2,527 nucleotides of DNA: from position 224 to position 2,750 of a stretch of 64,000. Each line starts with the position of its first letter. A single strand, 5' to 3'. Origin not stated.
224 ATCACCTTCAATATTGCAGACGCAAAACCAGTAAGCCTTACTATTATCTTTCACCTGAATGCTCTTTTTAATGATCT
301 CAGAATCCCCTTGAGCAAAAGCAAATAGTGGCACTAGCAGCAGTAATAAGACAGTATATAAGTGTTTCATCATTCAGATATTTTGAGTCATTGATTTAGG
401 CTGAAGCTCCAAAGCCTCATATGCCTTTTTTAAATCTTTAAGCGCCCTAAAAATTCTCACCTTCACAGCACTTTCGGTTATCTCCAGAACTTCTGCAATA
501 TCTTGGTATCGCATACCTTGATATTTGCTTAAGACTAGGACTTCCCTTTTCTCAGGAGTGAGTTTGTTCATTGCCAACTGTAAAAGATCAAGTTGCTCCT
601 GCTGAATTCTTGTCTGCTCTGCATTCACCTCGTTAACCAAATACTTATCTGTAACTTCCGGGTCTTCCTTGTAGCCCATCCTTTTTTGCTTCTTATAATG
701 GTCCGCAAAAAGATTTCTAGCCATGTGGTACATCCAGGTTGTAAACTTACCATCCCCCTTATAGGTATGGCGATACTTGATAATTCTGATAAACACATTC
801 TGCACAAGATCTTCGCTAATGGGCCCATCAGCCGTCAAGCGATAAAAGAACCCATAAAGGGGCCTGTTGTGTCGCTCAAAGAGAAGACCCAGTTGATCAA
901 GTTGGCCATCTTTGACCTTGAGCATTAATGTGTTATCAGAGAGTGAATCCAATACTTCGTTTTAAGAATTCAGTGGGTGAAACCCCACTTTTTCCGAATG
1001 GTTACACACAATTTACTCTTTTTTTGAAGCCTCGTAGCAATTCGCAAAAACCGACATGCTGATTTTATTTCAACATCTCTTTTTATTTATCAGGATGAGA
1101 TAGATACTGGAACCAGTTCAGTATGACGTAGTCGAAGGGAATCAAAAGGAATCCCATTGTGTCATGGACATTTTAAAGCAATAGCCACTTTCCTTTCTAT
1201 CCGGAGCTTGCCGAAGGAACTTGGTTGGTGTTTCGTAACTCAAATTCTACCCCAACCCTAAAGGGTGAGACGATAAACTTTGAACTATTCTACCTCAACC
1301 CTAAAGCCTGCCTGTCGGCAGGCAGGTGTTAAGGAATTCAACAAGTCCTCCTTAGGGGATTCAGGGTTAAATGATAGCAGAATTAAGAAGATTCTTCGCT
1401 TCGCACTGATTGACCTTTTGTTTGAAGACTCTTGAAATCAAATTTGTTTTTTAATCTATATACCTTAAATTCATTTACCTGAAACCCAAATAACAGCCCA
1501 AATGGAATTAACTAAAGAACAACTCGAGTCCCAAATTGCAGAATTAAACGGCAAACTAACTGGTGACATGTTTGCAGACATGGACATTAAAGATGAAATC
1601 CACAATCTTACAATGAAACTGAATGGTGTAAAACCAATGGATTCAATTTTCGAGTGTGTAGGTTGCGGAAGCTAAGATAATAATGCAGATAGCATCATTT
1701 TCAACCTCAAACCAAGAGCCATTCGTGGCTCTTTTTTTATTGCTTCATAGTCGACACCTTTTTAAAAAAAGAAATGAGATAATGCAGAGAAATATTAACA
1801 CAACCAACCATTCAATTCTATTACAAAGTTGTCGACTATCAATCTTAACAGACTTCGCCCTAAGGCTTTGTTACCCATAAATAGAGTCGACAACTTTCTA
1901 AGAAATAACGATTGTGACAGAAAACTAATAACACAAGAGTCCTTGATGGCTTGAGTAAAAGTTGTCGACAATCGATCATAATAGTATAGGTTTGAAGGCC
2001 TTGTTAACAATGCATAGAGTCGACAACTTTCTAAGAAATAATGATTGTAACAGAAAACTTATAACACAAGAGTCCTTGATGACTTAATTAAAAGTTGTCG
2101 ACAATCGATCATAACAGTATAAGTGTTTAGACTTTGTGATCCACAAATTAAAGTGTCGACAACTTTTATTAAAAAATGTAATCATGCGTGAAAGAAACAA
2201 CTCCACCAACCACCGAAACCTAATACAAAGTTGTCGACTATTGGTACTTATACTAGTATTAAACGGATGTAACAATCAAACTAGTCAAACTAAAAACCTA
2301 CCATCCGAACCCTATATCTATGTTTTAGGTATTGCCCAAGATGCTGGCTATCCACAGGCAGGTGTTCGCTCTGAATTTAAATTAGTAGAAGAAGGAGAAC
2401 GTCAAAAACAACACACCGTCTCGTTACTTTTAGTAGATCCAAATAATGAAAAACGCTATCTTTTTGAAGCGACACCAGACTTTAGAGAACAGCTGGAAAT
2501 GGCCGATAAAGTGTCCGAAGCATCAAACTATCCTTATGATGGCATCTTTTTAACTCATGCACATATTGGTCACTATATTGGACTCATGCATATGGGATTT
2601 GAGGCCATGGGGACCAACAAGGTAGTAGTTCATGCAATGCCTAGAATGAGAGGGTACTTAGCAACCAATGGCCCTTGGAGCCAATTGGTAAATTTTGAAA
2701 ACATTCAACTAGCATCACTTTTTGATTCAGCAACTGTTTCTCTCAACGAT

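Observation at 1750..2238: Four tandem, diverged copies of the 5' end of the PqqB-like gene, each bracketed by a 12-nt inverted repeat built on GTCGAC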

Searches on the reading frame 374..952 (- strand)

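Call 11: search_protein_families(library=ncbifam, proteins=[window:374-952:-], max_evalue=0.01)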
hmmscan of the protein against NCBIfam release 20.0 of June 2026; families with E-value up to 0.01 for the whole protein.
window:374-952:- (192 aa): 103 families (the best 25 are shown)
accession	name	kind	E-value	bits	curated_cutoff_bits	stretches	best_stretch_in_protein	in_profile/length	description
NF009166.1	PRK12513.1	equivalog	3.1e-39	134.7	206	1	3-181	6-189/193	RNA polymerase sigma factor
NF007216.0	PRK09638.1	equivalog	1.8e-33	115.8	194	1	5-179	4-175/180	RNA polymerase sigma factor SigY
TIGR02937.1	sigma70-ECF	superfamily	1.7e-32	112.3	42.9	1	23-177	5-164/165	sigma-70 family RNA polymerase sigma factor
TIGR02950.1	SigM_subfam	subfamily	1.9e-32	112.3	147.95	1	24-178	5-158/159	RNA polymerase sigma factor, SigM family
TIGR02985.1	Sig70_bacteroi1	subfamily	7.6e-28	97.8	126.4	1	24-177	6-161/162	RNA polymerase sigma-70 factor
NF004113.0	PRK05602.1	equivalog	9.1e-27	94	208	1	2-182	28-205/211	RNA polymerase sigma factor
TIGR02952.1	Sig70_famx2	equivalog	1.1e-25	90.5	206.45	1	12-176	4-168/170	ECF subfamily RNA polymerase sigma factor, BldN family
NF007227.0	PRK09645.1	subfamily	1.3e-25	90.3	202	1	14-181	8-173/177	sigma-70 family RNA polymerase sigma factor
NF058625.1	sigma_PG0214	equivalog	3.9e-25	88.5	130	1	30-181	15-164/170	GFO_1088 family ECF-type sigma factor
NF009171.0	PRK12518.1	equivalog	4.3e-25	88.7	208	1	4-178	12-184/191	RNA polymerase sigma factor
NF009168.0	PRK12515.1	subfamily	1.1e-24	87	236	1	4-178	7-179/189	RNA polymerase sigma factor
NF007229.0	PRK09647.1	equivalog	1.3e-24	86.7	265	1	24-180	49-204/220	RNA polymerase sigma factor SigE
NF007220.0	PRK09639.1-5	equivalog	2.3e-23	82.9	260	1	24-181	8-167/181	RNA polymerase sigma factor SigX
TIGR02959.1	SigZ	equivalog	2.4e-23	82.8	168.65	1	26-178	2-148/170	RNA polymerase sigma factor SigZ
NF008888.0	PRK11922.1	equivalog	7.7e-23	81.3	204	1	4-178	15-196/231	RNA polymerase sigma factor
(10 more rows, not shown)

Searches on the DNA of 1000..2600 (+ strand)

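Call 5: search_rna_families(source=window, start=1000, end=2600, threshold=evalue, max_evalue=10)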
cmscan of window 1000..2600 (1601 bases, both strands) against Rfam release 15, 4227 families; matches with E-value up to 10: 8.
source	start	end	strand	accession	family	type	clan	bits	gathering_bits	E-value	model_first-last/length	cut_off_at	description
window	2099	2189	-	RF01507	Afu_298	Gene; snRNA; snoRNA; CD-box;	-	22.4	40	2.5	1-93/93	no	A. fimigatus snoRNA Afu_298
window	1123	1165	+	RF00204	snoR12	Gene; snRNA; snoRNA; CD-box;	-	20.5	39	0.99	1-83/83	no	Small nucleolar RNA R12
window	1703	1774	-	RF02059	STnc50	Gene; sRNA;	-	19.7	55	3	1-84/84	no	Salmonella enterica sRNA STnc40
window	1684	1746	+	RF00519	suhB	Gene; sRNA;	CL00108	19.3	41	0.44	1-77/77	no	Makes More Granules Regulator RNA (mmgR)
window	1434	1575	-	RF02060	STnc410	Gene; sRNA;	-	17.5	50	0.64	1-158/158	no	Enterobacterial sRNA STnc410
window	1241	1326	-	RF02869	ncS025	Gene; sRNA;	-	16.5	46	6.1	1-85/85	no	Burkholderia sRNA 25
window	1884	1972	-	RF03490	mir-1426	Gene; miRNA;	-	16.3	71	9.8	1-89/89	no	mir-1426 microRNA precursor family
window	1078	1231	+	RF01500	Afu_198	Gene; snRNA; snoRNA; CD-box;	-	15.3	40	4.7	1-149/149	no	A. fumigatus snoRNA Afu_198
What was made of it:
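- On Any curated RNA family (Rfam 15): Nothing beats E = 0.4 in 1000-2600, and the best score is 22 bits (call 5).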

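Call 65: build_rna_model(alignment_id=A5, structure=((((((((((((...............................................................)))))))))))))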
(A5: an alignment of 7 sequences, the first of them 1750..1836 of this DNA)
Model R1 built from alignment A5 (7 sequences, 87 columns); structure: as given.
model positions 85; base pairs 12; branch points 0; effective number of sequences 3.27; information 0.669 bits per position. Calibrated on 0.2 Mb of random sequence (short: E-values are rough).
structure used (alignment columns):
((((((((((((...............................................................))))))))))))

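Call 66: search_with_rna_model(model_id=R1, sources=[window, L086, L087, L002, L003, L004, L005, L006, L007, L008, L009, L010, L011, L012, L013, L014, L084], max_evalue=10)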
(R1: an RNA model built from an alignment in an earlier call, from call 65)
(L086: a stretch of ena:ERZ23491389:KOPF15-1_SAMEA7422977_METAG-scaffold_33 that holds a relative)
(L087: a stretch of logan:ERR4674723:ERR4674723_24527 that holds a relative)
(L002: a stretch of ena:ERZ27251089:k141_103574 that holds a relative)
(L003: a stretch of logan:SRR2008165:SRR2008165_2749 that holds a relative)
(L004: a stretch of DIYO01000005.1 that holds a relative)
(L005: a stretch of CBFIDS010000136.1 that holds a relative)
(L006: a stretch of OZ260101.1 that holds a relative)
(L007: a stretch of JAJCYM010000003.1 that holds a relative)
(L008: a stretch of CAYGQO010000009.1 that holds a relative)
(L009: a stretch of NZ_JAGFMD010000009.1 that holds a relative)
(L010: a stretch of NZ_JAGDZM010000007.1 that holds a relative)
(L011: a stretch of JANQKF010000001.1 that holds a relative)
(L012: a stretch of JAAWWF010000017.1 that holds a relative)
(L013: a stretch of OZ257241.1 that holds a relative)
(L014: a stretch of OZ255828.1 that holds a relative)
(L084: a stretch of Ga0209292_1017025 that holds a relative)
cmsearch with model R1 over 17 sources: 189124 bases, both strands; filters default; matches with E-value up to 10: 20.
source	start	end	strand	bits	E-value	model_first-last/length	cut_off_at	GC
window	2155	2238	+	89.5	3.3e-16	1-85/85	no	0.37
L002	1842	1926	+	87.4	9.4e-16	1-85/85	no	0.35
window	2019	2102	+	87.2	1e-15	1-85/85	no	0.31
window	1886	1969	+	82.6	9.6e-15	1-85/85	no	0.37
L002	1726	1811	+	82.3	1.2e-14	1-85/85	no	0.41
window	1750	1836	+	82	1.3e-14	1-85/85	no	0.31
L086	9859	9943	+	80.1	3.4e-14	1-85/85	no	0.35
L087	4523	4607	+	80.1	3.4e-14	1-85/85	no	0.35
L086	9973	10058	+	39.3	1.5e-05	1-85/85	no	0.37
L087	4637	4722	+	39.3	1.5e-05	1-85/85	no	0.37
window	2019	2102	-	36.8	5.1e-05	1-85/85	no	0.31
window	1886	1969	-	33.2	0.00029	1-85/85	no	0.37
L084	5543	5633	-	32.3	0.00045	1-85/85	no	0.46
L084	5543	5633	+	32.3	0.00045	1-85/85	no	0.46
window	1750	1836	-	30.3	0.0012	1-85/85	no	0.31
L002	1842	1926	-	28.5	0.0029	1-85/85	no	0.35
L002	1726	1811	-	24.4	0.022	1-85/85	no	0.41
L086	9859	9943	-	18.2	0.45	1-85/85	no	0.35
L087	4523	4607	-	18.2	0.45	1-85/85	no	0.35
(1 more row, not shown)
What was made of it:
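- On REP / BIME / REPIN: CM R1 finds nothing else in 189 kb (call 66).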

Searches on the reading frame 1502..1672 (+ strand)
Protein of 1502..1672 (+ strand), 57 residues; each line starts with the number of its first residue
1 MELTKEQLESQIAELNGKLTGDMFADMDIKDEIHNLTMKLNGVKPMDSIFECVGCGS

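Call 11: search_protein_families(library=ncbifam, proteins=[window:1502-1672:+], max_evalue=0.01)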
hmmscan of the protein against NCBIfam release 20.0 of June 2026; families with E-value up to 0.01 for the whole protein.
window:1502-1672:+ (57 aa): 0 families

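Call 62: search_protein_families(library=pfam, proteins=[window:1502-1672:+], max_evalue=0.1)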
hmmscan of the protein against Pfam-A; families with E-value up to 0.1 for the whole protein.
window:1502-1672:+ (57 aa): 1 family
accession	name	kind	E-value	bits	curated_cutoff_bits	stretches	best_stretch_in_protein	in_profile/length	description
PF07889.17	DUF1664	-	0.041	14.3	34.6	1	3-51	59-108/124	Protein of unknown function (DUF1664)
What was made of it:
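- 1502..1675 (+): Conserved 57-aa ORF (C-terminal CVGCGS). It always lies directly upstream of the enzyme gene. No Pfam or NCBIfam family (calls 11, 62).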

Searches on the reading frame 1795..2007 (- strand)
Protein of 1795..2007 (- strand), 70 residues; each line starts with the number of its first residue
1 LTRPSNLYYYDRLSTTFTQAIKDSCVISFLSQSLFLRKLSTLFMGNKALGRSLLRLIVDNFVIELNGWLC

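Call 61: find_homologous_proteins(query=window:1795-2007:-, max_evalue=10)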
Query window:1795-2007:-: 1 candidates shared short words with the query, none scored E <= 10.
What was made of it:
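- Tried and rejected: The 71-aa minus-strand ORF across units 1-2 has no homologue (call 61).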

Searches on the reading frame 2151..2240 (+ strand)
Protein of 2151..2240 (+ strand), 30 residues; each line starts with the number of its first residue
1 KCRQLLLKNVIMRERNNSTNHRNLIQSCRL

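Call 49: search_protein_representatives(protein=window:2151-2240:+)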
Query: 30 residues. Proteins with E-value up to 0.001 (for the whole library): 1; up to 1e-10: 0; up to 1e-30: 0. The best 1 are listed.
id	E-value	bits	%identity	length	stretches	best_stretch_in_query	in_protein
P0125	2.3e-09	49.9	-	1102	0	-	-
